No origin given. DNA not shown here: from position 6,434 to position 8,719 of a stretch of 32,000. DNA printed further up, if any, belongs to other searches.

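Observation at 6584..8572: SIR2-like (NADase-type) domain fused directly to a TPR array: candidate single-protein immune/conflict sensor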

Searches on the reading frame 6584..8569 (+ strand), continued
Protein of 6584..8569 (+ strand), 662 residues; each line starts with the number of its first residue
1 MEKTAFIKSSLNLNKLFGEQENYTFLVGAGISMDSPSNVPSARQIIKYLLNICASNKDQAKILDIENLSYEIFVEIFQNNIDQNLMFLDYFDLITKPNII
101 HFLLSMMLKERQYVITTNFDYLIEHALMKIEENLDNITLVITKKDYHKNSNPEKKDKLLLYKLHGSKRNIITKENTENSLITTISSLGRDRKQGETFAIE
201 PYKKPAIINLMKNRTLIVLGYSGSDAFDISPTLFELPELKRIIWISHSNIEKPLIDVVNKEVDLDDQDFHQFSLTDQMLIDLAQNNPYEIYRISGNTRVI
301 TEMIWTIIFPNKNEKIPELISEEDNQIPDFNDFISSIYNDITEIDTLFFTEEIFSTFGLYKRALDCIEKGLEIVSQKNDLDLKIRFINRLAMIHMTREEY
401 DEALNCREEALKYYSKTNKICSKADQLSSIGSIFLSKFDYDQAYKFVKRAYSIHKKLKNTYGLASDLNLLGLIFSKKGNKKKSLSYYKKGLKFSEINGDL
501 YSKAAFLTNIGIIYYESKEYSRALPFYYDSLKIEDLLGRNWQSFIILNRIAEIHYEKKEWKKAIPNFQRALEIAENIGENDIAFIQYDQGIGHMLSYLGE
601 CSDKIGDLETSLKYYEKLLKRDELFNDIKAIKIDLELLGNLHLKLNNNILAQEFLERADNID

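Call 19: search_solved_structures(query=A1, max_evalue=1, show_alignments=0)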
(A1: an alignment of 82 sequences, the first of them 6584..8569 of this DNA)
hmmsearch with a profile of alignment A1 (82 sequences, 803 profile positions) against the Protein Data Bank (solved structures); distinct sequences matched with E-value up to 1: 300 (the best 60 are shown).
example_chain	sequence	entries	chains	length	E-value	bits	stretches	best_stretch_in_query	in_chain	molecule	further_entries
9qhb_A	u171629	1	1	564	7.5e-79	269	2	392-781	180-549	Engineered tetratricopeptide repeat protein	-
8bu0_A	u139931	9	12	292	1.9e-67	231.3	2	390-658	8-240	Consensus tetratricopeptide repeat protein | Crystal structure of an 8-repeat consensus TPR superhelix with Zinc. | Monomer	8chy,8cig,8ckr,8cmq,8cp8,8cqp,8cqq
4wng_A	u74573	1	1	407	1.1e-41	146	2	522-741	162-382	G-protein-signaling modulator 2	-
3sf4_A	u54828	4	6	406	1.5e-41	145.6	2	522-741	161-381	G-protein-signaling modulator 2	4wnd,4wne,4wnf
5a6c_A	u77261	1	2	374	4.8e-41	143.9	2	481-672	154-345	G-PROTEIN-SIGNALING MODULATOR 2, AFADIN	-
6hc2_A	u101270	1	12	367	5.4e-41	143.8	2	481-673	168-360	G-protein-signaling modulator 2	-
5a7d_B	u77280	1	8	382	7.1e-41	143.4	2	444-636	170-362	PINS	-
9qhc_A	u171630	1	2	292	6.9e-40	140.1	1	390-703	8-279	Engineered tetratricopeptide repeat protein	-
7t7t_A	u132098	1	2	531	1.1e-39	139.4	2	361-780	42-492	Protein TONSOKU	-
4g2v_A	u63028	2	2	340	7.9e-39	136.6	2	482-662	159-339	G-protein-signaling modulator 2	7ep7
3ro2_A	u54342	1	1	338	8e-39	136.6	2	482-662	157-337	G-protein-signaling modulator 2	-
4a1s_A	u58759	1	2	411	5.6e-37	130.5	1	482-603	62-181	PARTNER OF INSCUTEABLE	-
7y4i_A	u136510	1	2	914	6.4e-33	117.1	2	391-669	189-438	Probable UDP-N-acetylglucosamine--peptide N-acetylglucosaminyltransferase SPINDLY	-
8dtf_A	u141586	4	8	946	7.3e-33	116.9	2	391-669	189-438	Probable UDP-N-acetylglucosamine--peptide N-acetylglucosaminyltransferase SPINDLY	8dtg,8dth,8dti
4jhr_A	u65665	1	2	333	1.4e-31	112.6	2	481-664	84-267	G-protein-signaling modulator 2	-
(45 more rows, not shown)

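Call 24: find_encoding_contigs(protein=P0005, flank=10000, max_places=3)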
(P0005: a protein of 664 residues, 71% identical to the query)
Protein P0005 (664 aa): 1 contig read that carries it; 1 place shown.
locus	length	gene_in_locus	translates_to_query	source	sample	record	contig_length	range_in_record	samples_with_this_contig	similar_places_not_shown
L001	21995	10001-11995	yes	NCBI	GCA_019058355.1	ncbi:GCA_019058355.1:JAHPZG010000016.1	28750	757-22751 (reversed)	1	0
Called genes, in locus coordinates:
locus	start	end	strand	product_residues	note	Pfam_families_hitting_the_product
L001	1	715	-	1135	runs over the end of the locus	PF13320:GH123_cat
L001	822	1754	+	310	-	PF00892:EamA, PF06800:Sugar_transport, PF00892:EamA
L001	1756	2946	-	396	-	PF00155:Aminotran_1_2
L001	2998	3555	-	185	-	PF01035:DNA_binding_1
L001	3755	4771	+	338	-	-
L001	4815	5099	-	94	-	-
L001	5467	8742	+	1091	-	PF13320:GH123_cat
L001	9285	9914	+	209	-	-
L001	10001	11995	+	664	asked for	PF13289:SIR2_2, PF00515:TPR_1 (faint), PF13176:TPR_7 (faint), PF13181:TPR_8 (faint), PF07719:TPR_2 (faint), PF24885:TPR_NPHP3 (faint), PF13424:TPR_12, PF13424:TPR_12, +4 more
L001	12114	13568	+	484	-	-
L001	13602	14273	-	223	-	PF03551:PadR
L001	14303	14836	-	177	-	PF13239:2TM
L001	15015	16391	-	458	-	PF00108:Thiolase_N, PF02803:Thiolase_C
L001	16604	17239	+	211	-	PF01569:PAP2, PF14378:PAP2_3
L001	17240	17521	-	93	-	-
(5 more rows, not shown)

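Call 25: find_encoding_contigs(protein=P0002, flank=10000, max_places=3)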
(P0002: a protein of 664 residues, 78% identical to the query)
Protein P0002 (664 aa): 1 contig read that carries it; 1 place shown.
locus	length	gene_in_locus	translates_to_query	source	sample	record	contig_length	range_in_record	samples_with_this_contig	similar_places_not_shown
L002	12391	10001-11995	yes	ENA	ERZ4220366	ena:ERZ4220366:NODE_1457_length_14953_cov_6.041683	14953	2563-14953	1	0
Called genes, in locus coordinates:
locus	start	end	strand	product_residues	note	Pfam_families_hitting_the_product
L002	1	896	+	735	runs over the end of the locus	PF00270:DEAD (faint), PF04851:ResIII, PF17757:UvrB_inter, PF27431:UvrB_3rd, PF00271:Helicase_C, PF12344:UvrB, PF02151:UVR (weak)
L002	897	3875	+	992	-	PF02463:SMC_N (faint), PF03193:RsgA_GTPase (faint), PF13175:AAA_15 (faint), PF13304:AAA_21 (faint), PF13481:AAA_25 (faint), PF17760:UvrA_inter, PF17755:UvrA_DNA-bind, PF00005:ABC_tran, +2 more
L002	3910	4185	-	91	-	PF03683:UPF0175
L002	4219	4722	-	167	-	PF11848:DUF3368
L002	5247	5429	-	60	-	-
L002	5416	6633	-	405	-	-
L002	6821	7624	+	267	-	PF01966:HD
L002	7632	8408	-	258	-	PF00583:Acetyltransf_1 (weak), PF14268:YoaP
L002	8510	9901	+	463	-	PF00144:Beta-lactamase, PF13969:Pab87_oct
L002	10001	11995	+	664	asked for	PF24885:TPR_NPHP3 (faint), PF13289:SIR2_2, PF13176:TPR_7 (faint), PF00515:TPR_1 (faint), PF07719:TPR_2 (faint), PF13181:TPR_8 (faint), PF13174:TPR_6 (faint), PF13424:TPR_12, +3 more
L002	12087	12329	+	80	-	-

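Call 32: predict_structure(alignment_id=A1)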
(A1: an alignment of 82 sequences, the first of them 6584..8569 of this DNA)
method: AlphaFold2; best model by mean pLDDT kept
length: 662 residues; sequences in the alignment: 82
mean_pLDDT: 90.2   pTM: 0.85
mean pLDDT of the five models: 90.2, 89.4, 88.7, 87.5, 86.6
residues with pLDDT >= 90: 441; 70-90: 189; 50-70: 32; < 50: 0
segments of 3 or more residues with pLDDT < 50: none
pLDDT, mean of each block of 10 residues (from residue 1): 82 87 91 86 92 93 87 93 91 89 93 85 91 93 93 88 89 89 82 71 89 92 66 79 92 91 77 85 89 92 89 67 76 92 95 90 95 95 97 92 98 96 98 97 98 97 97 96 98 91 96 97 96 85 93 97 93 79 77 94 96 96 92 97 96 97 91
secondary structure, 60 per line:
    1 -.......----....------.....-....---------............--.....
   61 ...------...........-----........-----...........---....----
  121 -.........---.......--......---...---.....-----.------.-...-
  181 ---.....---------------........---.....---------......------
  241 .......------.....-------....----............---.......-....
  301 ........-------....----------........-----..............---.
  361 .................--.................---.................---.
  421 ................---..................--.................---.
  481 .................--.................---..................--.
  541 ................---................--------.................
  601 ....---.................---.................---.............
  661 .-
elements in order: H2-5 E6-8 H13-16 E23-27 H29-32 H42-53 H56-63 H70-80 H86-93 H99-109 E113-116 H122-130 E137-140 H143-148 E158-162 H184-188 H204-211 E215-219 H229-234 E241-247 E254-258 H266-269 H274-285 E289-295 H297-308 H316-319 H330-337 H343-356 H360-377 H380-396 H400-416 H420-436 H440-457 H460-476 H480-497 H500-516 H520-537 H540-556 H560-575 H584-604 H608-624 H628-644 H648-661

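Call 37: find_encoding_contigs(protein=P0023, flank=8000, max_places=2)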
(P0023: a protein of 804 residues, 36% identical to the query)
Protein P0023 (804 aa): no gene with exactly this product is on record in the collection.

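Call 39: fold_search(model_id=the predicted structure, library=pdb)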
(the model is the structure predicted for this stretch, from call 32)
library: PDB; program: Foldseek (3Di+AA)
matches with E <= 10: 1537; with E <= 0.001: 348
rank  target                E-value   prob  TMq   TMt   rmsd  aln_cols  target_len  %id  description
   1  4wne_A                2.0e-10  1.00  0.40  0.75   4.5       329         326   18  Crystal structure of the TPR domain of LGN in complex with Frmpd4/Preso1 at 2.0 Angstrom resolution (released 2015-09-16)
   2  4wnd_A                2.0e-10  1.00  0.40  0.75   4.3       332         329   17  Crystal structure of the TPR domain of LGN in complex with Frmpd4/Preso1 at 1.5 Angstrom resolution (released 2015-09-16)
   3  5a7d_H                2.8e-10  1.00  0.37  0.64   5.9       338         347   16  Tetrameric assembly of LGN with Inscuteable (released 2016-08-03)
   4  6hc2_C                5.2e-10  1.00  0.39  0.66   5.9       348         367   17  Crystal structure of NuMA/LGN hetero-hexamers (released 2019-05-29)
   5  3sf4_A                5.6e-10  1.00  0.39  0.67   5.1       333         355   17  Crystal structure of the complex between the conserved cell polarity proteins Inscuteable and LGN (released 2011-11-23)
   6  5a7d_B                6.3e-10  1.00  0.37  0.65   5.7       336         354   16  Tetrameric assembly of LGN with Inscuteable (released 2016-08-03)
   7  4wng_A                6.6e-10  1.00  0.40  0.74   4.5       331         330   18  Crystal structure of the TPR domain of LGN in complex with Frmpd4/Preso1 at 2.1 Angstrom resolution (released 2015-09-16)
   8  3sf4_B                9.5e-10  1.00  0.38  0.68   4.9       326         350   18  Crystal structure of the complex between the conserved cell polarity proteins Inscuteable and LGN (released 2011-11-23)
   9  6hc2_E                9.9e-10  1.00  0.39  0.66   6.0       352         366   17  Crystal structure of NuMA/LGN hetero-hexamers (released 2019-05-29)
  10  3sf4_C                1.0e-09  1.00  0.39  0.68   5.1       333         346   17  Crystal structure of the complex between the conserved cell polarity proteins Inscuteable and LGN (released 2011-11-23)
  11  6hc2_A                1.0e-09  1.00  0.39  0.65   6.1       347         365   17  Crystal structure of NuMA/LGN hetero-hexamers (released 2019-05-29)
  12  5a7d_C                1.0e-09  1.00  0.37  0.66   5.7       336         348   16  Tetrameric assembly of LGN with Inscuteable (released 2016-08-03)
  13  3ro2_A                1.1e-09  1.00  0.40  0.76   4.1       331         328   17  Structures of the LGN/NuMA complex (released 2012-03-07)
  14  5a7d_D                1.1e-09  1.00  0.37  0.65   6.0       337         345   16  Tetrameric assembly of LGN with Inscuteable (released 2016-08-03)
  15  6hc2_S                1.3e-09  1.00  0.39  0.66   4.9       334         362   17  Crystal structure of NuMA/LGN hetero-hexamers (released 2019-05-29)
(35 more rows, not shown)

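Call 46: find_encoding_contigs(protein=P0004, flank=6000, max_places=2)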
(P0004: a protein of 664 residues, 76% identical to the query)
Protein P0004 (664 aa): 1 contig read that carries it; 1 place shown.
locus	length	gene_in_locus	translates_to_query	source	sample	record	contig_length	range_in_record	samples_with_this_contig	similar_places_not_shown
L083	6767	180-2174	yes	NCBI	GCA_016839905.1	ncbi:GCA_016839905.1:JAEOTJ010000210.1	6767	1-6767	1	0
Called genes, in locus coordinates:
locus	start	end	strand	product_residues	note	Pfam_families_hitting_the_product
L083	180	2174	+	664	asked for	PF13176:TPR_7 (faint), PF13289:SIR2_2, PF24885:TPR_NPHP3 (faint), PF00515:TPR_1 (faint), PF07719:TPR_2 (faint), PF13181:TPR_8 (faint), PF13424:TPR_12, PF13424:TPR_12, +4 more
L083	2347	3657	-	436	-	PF23414:Beta-prop_EML_2 (faint), PF24817:WD40_WDHD1_1st (faint), PF00400:WD40 (faint), PF23381:Beta-prop_IFT122_1st, PF25174:Beta-prop_THOC3 (faint)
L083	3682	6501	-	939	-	PF05048:NosD, PF13229:Beta_helix, PF05048:NosD, PF13229:Beta_helix, PF05048:NosD, PF13229:Beta_helix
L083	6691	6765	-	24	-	?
